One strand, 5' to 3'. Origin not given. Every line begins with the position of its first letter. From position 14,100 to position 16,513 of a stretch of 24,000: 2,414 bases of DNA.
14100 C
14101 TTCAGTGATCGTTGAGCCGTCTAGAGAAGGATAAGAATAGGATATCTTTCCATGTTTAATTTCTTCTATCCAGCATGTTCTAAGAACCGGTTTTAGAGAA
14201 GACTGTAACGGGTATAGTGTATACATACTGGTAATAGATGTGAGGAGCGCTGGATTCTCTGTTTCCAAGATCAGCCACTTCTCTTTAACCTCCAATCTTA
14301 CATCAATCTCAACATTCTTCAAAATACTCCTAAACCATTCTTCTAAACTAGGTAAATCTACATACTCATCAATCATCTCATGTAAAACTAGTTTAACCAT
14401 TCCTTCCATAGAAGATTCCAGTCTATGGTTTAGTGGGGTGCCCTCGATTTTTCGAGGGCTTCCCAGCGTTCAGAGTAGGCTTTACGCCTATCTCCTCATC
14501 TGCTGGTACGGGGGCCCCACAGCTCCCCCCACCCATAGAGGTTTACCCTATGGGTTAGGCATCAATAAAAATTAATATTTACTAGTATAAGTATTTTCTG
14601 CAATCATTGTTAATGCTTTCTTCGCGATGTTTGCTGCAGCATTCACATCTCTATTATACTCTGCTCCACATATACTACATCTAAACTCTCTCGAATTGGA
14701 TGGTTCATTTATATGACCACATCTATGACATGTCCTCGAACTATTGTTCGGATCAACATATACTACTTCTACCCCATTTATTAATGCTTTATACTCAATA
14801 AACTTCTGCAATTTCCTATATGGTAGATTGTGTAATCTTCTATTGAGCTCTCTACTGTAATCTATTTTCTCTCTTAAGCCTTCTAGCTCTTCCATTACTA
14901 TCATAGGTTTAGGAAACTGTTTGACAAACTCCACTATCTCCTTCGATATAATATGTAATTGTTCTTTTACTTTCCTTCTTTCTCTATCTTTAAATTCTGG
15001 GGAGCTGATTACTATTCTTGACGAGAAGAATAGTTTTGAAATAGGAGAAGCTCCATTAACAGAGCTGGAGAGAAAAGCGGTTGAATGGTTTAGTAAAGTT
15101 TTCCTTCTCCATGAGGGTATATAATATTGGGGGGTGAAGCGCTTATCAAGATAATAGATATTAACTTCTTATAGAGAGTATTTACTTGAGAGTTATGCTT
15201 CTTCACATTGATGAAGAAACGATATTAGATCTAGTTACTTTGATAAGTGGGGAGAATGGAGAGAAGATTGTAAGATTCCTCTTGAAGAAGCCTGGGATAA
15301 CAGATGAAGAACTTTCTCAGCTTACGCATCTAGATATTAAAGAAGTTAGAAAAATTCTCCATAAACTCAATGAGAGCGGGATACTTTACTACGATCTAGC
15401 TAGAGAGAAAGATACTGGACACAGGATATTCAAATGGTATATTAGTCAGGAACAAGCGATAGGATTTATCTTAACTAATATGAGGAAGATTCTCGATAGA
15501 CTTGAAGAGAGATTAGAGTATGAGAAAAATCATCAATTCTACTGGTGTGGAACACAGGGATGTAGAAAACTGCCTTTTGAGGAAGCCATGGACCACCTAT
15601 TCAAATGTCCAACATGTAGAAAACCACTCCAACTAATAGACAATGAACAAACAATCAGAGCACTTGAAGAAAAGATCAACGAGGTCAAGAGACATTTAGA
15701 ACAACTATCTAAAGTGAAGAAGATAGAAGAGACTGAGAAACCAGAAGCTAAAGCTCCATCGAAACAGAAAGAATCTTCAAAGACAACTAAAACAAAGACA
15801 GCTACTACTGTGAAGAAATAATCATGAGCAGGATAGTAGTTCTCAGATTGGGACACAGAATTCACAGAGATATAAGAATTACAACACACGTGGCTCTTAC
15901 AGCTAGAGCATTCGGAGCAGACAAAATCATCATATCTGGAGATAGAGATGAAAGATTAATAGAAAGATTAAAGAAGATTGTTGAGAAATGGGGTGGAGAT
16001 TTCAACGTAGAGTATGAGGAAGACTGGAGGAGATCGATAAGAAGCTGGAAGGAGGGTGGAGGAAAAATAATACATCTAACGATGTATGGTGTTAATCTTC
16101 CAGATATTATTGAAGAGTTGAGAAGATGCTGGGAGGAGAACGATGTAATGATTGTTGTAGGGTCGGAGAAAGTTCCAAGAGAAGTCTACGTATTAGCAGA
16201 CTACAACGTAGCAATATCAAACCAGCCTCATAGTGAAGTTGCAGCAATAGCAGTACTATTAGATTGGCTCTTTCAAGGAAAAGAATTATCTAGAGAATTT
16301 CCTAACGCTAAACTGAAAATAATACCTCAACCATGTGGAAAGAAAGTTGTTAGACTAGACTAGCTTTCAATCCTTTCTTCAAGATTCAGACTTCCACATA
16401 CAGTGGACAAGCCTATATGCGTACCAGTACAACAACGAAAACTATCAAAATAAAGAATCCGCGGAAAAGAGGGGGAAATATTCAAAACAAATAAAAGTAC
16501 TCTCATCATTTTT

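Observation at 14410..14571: GC-rich, multi-helix RNA-like element between a tnpB remnant and an orphan gene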

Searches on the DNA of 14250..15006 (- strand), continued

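Call 63: search_rna_families(sources=[L018, L010, L049, L003], threshold=evalue, max_evalue=1)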
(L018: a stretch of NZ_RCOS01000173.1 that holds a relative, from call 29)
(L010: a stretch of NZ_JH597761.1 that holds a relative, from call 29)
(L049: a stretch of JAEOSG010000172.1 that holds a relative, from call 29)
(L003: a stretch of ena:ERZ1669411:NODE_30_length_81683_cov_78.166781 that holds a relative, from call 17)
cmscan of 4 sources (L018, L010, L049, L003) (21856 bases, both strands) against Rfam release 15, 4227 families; matches with E-value up to 1: 2.
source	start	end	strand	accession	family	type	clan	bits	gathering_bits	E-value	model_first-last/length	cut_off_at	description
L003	5471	5558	-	RF00005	tRNA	Gene; tRNA;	CL00001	48.1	29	1.1e-07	1-71/71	no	tRNA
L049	3202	3253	+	RF03144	eL15-Euryarchaeota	Cis-reg; leader;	-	34.2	33.7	0.0044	1-48/48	no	eL15-Euryarchaeota ribosomal protein leader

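Call 71: search_with_rna_model(model_id=R1, sources=[L092, L093, L087, L088, L089, L090, L091], max_evalue=0.01)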
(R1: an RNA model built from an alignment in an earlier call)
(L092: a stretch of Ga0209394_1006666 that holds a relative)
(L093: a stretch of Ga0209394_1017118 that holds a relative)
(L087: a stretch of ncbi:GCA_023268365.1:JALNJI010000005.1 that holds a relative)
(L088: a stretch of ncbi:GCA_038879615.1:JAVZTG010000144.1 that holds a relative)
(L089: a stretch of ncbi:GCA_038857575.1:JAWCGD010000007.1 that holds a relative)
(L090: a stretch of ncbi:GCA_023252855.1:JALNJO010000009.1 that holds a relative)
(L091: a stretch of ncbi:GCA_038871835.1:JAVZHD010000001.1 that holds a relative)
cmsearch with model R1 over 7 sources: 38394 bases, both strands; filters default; matches with E-value up to 0.01: 4.
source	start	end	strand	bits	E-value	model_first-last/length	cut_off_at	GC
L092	688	822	+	119.5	1.2e-35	1-137/137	no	0.57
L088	1920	2054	+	119.1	1.6e-35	1-137/137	no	0.59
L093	41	175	-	118.2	3e-35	1-137/137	no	0.59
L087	3849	3983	+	116.6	9.4e-35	1-137/137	no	0.58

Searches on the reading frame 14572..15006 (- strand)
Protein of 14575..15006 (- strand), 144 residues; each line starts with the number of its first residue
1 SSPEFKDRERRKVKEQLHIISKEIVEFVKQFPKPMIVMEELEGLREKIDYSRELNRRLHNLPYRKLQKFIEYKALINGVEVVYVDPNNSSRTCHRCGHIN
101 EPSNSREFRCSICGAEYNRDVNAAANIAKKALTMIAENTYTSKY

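Call 9: search_protein_families(library=pfam, proteins=[window:14572-14934:-], max_evalue=0.01)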
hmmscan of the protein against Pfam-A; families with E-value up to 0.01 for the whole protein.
window:14572-14934:- (120 aa): 1 family
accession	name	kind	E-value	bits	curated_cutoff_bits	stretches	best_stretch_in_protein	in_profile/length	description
PF07282.18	Cas12f1-like_TNB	-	2.2e-24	85.8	26.3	1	39-103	1-60/60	Cas12f1-like, TNB domain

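Call 13: find_homologous_proteins(query=window:14575-15006:-, max_evalue=1e-10)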
Query seq(144 aa) (144 aa): 23 proteins with E <= 1e-10 among 32 candidates.
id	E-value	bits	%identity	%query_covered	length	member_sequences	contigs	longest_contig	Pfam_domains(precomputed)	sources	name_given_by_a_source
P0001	1.9e-88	312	99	100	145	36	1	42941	PF07282.19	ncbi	ncbi:MAG: RNA-guided endonuclease TnpB family protein [Nitrososphaerota archaeon]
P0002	8.0e-82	290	94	96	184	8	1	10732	PF07282.19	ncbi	ncbi:MAG: transposase, partial [Nitrososphaerota archaeon]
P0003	4.0e-50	188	77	76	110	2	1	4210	PF07282.19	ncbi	ncbi:MAG: RNA-guided endonuclease TnpB family protein, partial [Nitrososphaerota archaeon]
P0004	4.5e-49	184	94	63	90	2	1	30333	PF07282.19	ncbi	ncbi:MAG: transposase, partial [Nitrososphaerota archaeon]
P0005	1.3e-41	160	57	88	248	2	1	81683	PF07282.19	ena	-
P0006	3.5e-41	159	58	87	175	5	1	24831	PF07282.19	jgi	-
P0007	2.8e-39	152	57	88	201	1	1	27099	PF07282.19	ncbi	ncbi:RNA-guided endonuclease InsQ/TnpB family protein [Archaeoglobus sp.]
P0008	4.1e-39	152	57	88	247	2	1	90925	PF07282.19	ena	-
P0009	1.2e-38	150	54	87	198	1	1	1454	PF07282.19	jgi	-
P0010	1.4e-36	144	53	84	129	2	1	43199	PF07282.19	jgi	jgi:IS605 OrfB family transposase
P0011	5.9e-36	142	53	84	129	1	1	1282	PF07282.19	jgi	-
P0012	9.7e-36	141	52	89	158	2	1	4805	PF07282.19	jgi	jgi:IS605 OrfB family transposase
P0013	6.4e-35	138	54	84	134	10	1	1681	PF07282.19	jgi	jgi:putative transposase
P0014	4.1e-27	113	49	73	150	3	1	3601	PF07282.19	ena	-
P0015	2.5e-25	107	55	67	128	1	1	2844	PF07282.19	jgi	jgi:transposase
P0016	4.4e-25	106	56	67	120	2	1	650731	PF07282.19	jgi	-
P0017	1.2e-23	102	49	68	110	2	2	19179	PF07282.19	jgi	jgi:putative transposase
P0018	3.7e-23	100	98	34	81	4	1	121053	PF07282.19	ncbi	ncbi:MAG: zinc ribbon domain-containing protein, partial [Nitrososphaerota archaeon]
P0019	1.1e-16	79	56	49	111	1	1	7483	PF07282.19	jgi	-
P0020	9.2e-15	73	56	47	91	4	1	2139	PF07282.19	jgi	jgi:transposase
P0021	4.9e-13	67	53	45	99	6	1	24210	PF07282.19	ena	-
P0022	3.2e-12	65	45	58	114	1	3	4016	PF07282.19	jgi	-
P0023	9.1e-12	63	49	45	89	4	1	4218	PF07282.19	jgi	jgi:transposase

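Call 15: find_encoding_contigs(protein=P0002, flank=3000, max_places=4)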
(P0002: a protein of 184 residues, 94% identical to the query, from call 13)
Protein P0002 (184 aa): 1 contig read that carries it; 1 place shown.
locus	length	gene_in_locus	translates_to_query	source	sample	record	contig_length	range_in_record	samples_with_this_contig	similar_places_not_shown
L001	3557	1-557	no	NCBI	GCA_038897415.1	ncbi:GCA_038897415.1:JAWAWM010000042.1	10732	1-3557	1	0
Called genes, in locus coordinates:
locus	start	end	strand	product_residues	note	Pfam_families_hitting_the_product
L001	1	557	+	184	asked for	PF07282:Cas12f1-like_TNB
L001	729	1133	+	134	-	PF07883:Cupin_2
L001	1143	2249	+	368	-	PF01321:Creatinase_N, PF00557:Peptidase_M24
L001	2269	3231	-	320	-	PF00005:ABC_tran, PF02463:SMC_N, PF08352:oligo_HPY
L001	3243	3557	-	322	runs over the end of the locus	PF00005:ABC_tran, PF13304:AAA_21 (faint), PF08352:oligo_HPY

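Call 16: find_encoding_contigs(protein=P0003, flank=3000, max_places=4)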
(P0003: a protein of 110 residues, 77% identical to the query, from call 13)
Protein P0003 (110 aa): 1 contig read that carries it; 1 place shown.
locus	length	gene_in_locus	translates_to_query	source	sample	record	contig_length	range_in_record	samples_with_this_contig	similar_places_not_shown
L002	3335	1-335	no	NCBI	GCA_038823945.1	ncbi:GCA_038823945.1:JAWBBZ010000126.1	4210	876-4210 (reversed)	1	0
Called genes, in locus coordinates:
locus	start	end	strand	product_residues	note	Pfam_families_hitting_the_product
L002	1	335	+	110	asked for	PF07282:Cas12f1-like_TNB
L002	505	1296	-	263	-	PF00575:S1, PF07541:EIF_2_alpha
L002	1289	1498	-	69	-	PF01667:Ribosomal_S27e, PF08271:Zn_Ribbon_TF (weak)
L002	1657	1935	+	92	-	PF00935:Ribosomal_L44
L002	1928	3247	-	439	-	PF00202:Aminotran_3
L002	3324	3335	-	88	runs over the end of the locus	PF01918:Alba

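Call 17: find_encoding_contigs(protein=P0005, flank=3000, max_places=4)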
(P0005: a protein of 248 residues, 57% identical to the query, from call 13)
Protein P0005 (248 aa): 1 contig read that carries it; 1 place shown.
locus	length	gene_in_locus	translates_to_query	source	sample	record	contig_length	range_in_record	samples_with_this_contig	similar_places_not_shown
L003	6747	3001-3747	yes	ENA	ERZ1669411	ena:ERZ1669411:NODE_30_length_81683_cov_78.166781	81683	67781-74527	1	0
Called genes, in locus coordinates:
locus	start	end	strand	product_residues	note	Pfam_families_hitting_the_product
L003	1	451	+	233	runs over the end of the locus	PF00578:AhpC-TSA, PF08534:Redoxin, PF10417:1-cysPrx_C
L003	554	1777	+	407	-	PF00753:Lactamase_B (weak), PF19583:ODP, PF12706:Lactamase_B_2 (weak), PF00258:Flavodoxin_1 (weak)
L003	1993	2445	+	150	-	PF01988:VIT1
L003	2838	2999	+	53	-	-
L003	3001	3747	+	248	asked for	PF07282:Cas12f1-like_TNB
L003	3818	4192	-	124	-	PF13501:SoxY (weak), PF01880:Desulfoferrodox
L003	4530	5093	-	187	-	PF00174:Oxidored_molyb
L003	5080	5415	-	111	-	-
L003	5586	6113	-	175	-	PF09895:DUF2122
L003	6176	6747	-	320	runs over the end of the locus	PF00145:DNA_methylase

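Call 25: find_encoding_contigs(protein=P0004, flank=3000, max_places=4)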
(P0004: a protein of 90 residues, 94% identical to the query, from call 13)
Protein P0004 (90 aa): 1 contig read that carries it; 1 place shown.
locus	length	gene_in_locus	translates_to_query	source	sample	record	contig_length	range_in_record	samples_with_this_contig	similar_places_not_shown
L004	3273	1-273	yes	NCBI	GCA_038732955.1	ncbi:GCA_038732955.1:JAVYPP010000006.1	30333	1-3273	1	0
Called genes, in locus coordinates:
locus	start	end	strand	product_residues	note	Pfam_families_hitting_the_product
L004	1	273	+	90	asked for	PF07282:Cas12f1-like_TNB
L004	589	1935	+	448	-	PF00202:Aminotran_3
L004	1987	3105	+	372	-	PF01547:SBP_bac_1, PF13416:SBP_bac_8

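Call 26: find_encoding_contigs(protein=P0018, flank=3000, max_places=4)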
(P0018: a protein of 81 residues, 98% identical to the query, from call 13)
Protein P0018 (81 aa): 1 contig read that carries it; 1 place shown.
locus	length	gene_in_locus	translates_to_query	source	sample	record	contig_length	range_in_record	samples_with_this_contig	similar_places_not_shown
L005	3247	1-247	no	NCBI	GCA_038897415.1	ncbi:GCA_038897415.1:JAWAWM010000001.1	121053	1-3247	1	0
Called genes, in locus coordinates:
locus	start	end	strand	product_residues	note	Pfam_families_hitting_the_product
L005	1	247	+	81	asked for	PF07282:Cas12f1-like_TNB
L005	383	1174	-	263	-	PF00575:S1, PF07541:EIF_2_alpha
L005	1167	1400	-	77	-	PF01667:Ribosomal_S27e, PF08271:Zn_Ribbon_TF (weak)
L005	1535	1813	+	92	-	PF00935:Ribosomal_L44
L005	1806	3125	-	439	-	PF00202:Aminotran_3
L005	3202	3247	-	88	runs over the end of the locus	PF01918:Alba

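Call 27: find_encoding_contigs(protein=P0001, flank=3000, max_places=6)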
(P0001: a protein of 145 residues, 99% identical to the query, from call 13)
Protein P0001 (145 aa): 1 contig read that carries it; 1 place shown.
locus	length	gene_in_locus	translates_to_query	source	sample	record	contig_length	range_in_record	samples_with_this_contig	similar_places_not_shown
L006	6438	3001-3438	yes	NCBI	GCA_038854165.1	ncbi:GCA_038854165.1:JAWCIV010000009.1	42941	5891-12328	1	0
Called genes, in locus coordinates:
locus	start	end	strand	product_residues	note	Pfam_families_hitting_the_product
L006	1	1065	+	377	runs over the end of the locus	PF07992:Pyr_redox_2, PF21706:FCSD_central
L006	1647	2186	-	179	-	PF00588:SpoU_methylase (weak), PF01994:Trm56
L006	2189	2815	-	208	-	PF02002:TFIIE_alpha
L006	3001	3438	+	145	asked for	PF07282:Cas12f1-like_TNB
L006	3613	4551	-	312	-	PF02826:2-Hacid_dh_C, PF03446:NAD_binding_2 (weak), PF03807:F420_oxidored (weak), PF07991:KARI_N, PF01450:KARI_C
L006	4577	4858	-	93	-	-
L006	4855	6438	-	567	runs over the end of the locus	PF02776:TPP_enzyme_N, PF00205:TPP_enzyme_M, PF02775:TPP_enzyme_C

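Call 29: find_related_loci(query=A1, collection=genome_contigs, flank=2500)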
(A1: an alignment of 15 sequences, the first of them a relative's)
Query A1 (184 aa) in genome_contigs; peptide patterns used: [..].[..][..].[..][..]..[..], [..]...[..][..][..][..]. (x = any residue, [..] = any of these).
290 stretches matched a pattern; 198 encode a relative of the query (tblastn E <= 1e-3); the best 80 are kept; 80 distinct loci.
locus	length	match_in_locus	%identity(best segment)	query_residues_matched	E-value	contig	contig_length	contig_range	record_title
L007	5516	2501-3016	54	3-172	8e-60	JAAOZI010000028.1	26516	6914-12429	MAG: Archaeoglobales archaeon isolate SJ3.Bin61 k141_272394, whole genome shotgun sequence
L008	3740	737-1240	56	7-173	1e-58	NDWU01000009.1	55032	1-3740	MAG: Candidatus Terraquivivens tikiterensis isolate NZ13-MG1 contig_220_8, whole genome shotgun sequence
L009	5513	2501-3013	53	6-172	1e-58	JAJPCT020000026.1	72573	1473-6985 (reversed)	MAG: Candidatus Wolframiiraptor gerlachensis isolate A8 NODE_89_length_72573_cov_3_905309, whole genome shotgun sequence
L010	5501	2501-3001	54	5-173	1e-58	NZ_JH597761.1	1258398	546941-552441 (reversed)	Metallosphaera yellowstonensis MK1 MetMK1scaffold_10, whole genome shotgun sequence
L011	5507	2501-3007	51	1-170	6e-58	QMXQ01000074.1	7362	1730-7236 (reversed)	MAG: Candidatus Bathyarchaeota archaeon isolate B46_G15 B46_Guay15_scaffold_03596, whole genome shotgun sequence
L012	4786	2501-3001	54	1-168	6e-58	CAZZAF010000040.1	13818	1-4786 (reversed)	MAG TPA_asm: uncultured archaeon isolate binchicken_co92_4 genome assembly, contig: NODE_1240_length_13818_cov_12.058490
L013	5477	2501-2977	55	13-173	9e-57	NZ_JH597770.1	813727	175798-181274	Metallosphaera yellowstonensis MK1 MetMK1scaffold_19, whole genome shotgun sequence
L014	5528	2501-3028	50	5-182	1e-56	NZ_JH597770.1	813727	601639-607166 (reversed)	Metallosphaera yellowstonensis MK1 MetMK1scaffold_19, whole genome shotgun sequence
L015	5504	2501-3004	52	13-182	1e-56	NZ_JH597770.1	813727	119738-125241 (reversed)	Metallosphaera yellowstonensis MK1 MetMK1scaffold_19, whole genome shotgun sequence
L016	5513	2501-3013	53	1-173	4e-56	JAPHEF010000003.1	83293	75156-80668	MAG: Candidatus Alkanophaga liquidiphilum isolate MCA70_species_2 c_000000000003, whole genome shotgun sequence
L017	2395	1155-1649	52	5-169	3e-56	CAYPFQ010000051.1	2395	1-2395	MAG TPA_asm: uncultured Candidatus Bathyarchaeia archaeon isolate binchicken_co124_364 genome assembly, contig: NODE_754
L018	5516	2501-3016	51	7-176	8e-56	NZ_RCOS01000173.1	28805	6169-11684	Candidatus Methanodesulfokora washburnensis strain MDKW Ga0080004_1139111, whole genome shotgun sequence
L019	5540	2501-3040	48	1-182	1e-55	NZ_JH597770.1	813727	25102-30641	Metallosphaera yellowstonensis MK1 MetMK1scaffold_19, whole genome shotgun sequence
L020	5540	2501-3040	48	1-182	4e-55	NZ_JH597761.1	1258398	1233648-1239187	Metallosphaera yellowstonensis MK1 MetMK1scaffold_10, whole genome shotgun sequence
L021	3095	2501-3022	50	5-176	1e-54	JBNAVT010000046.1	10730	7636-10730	MAG: Thermoproteota archaeon isolate Kamch4342-D-MF-045 bin3.fa-46, whole genome shotgun sequence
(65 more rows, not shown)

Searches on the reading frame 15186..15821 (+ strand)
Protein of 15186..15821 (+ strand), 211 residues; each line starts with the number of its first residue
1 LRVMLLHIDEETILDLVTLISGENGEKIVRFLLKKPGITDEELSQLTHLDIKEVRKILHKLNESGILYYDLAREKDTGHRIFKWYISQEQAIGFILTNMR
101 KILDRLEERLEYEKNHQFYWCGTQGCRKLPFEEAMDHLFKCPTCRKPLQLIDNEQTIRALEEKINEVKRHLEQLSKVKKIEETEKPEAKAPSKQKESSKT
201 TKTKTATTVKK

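Call 9: search_protein_families(library=pfam, proteins=[window:15186-15821:+], max_evalue=0.01)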
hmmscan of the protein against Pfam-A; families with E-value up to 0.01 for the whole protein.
window:15186-15821:+ (211 aa): 6 families
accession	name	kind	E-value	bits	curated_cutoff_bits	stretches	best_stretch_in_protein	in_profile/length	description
PF02002.24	TFIIE_alpha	-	3.9e-17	62.5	22.9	1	16-115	6-105/105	TFIIE alpha subunit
PF13412.12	HTH_24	-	0.00055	19.9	21.9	1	26-67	6-47/48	Winged helix-turn-helix DNA-binding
PF22536.2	POLR3C_WHD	-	0.00069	20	30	1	23-67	11-55/77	POLR3C, C-terminal winged-helix domain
PF24409.1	wHTH-PRTase_assc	-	0.007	16.8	27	0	34-68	7-42/83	wHTH-PRTase associated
PF08221.17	HTH_9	-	0.0071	16.9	23.4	0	22-61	12-51/62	RNA polymerase III subunit RPC82 helix-turn-helix domain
PF25212.1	HVO_A0114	-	0.0085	16.3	27.6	0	27-70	26-69/84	HVO_A0114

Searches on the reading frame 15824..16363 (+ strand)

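Call 9: search_protein_families(library=pfam, proteins=[window:15824-16363:+], max_evalue=0.01)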
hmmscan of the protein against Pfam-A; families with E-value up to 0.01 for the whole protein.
window:15824-16363:+ (179 aa): 2 families
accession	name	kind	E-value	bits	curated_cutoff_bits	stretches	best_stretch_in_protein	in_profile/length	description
PF01994.21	Trm56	-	6.2e-51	171.7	25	1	56-176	1-119/119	tRNA ribose 2'-O-methyltransferase, aTrm56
PF00588.24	SpoU_methylase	-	2.2e-05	25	29.7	1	24-136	19-127/142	SpoU rRNA Methylase family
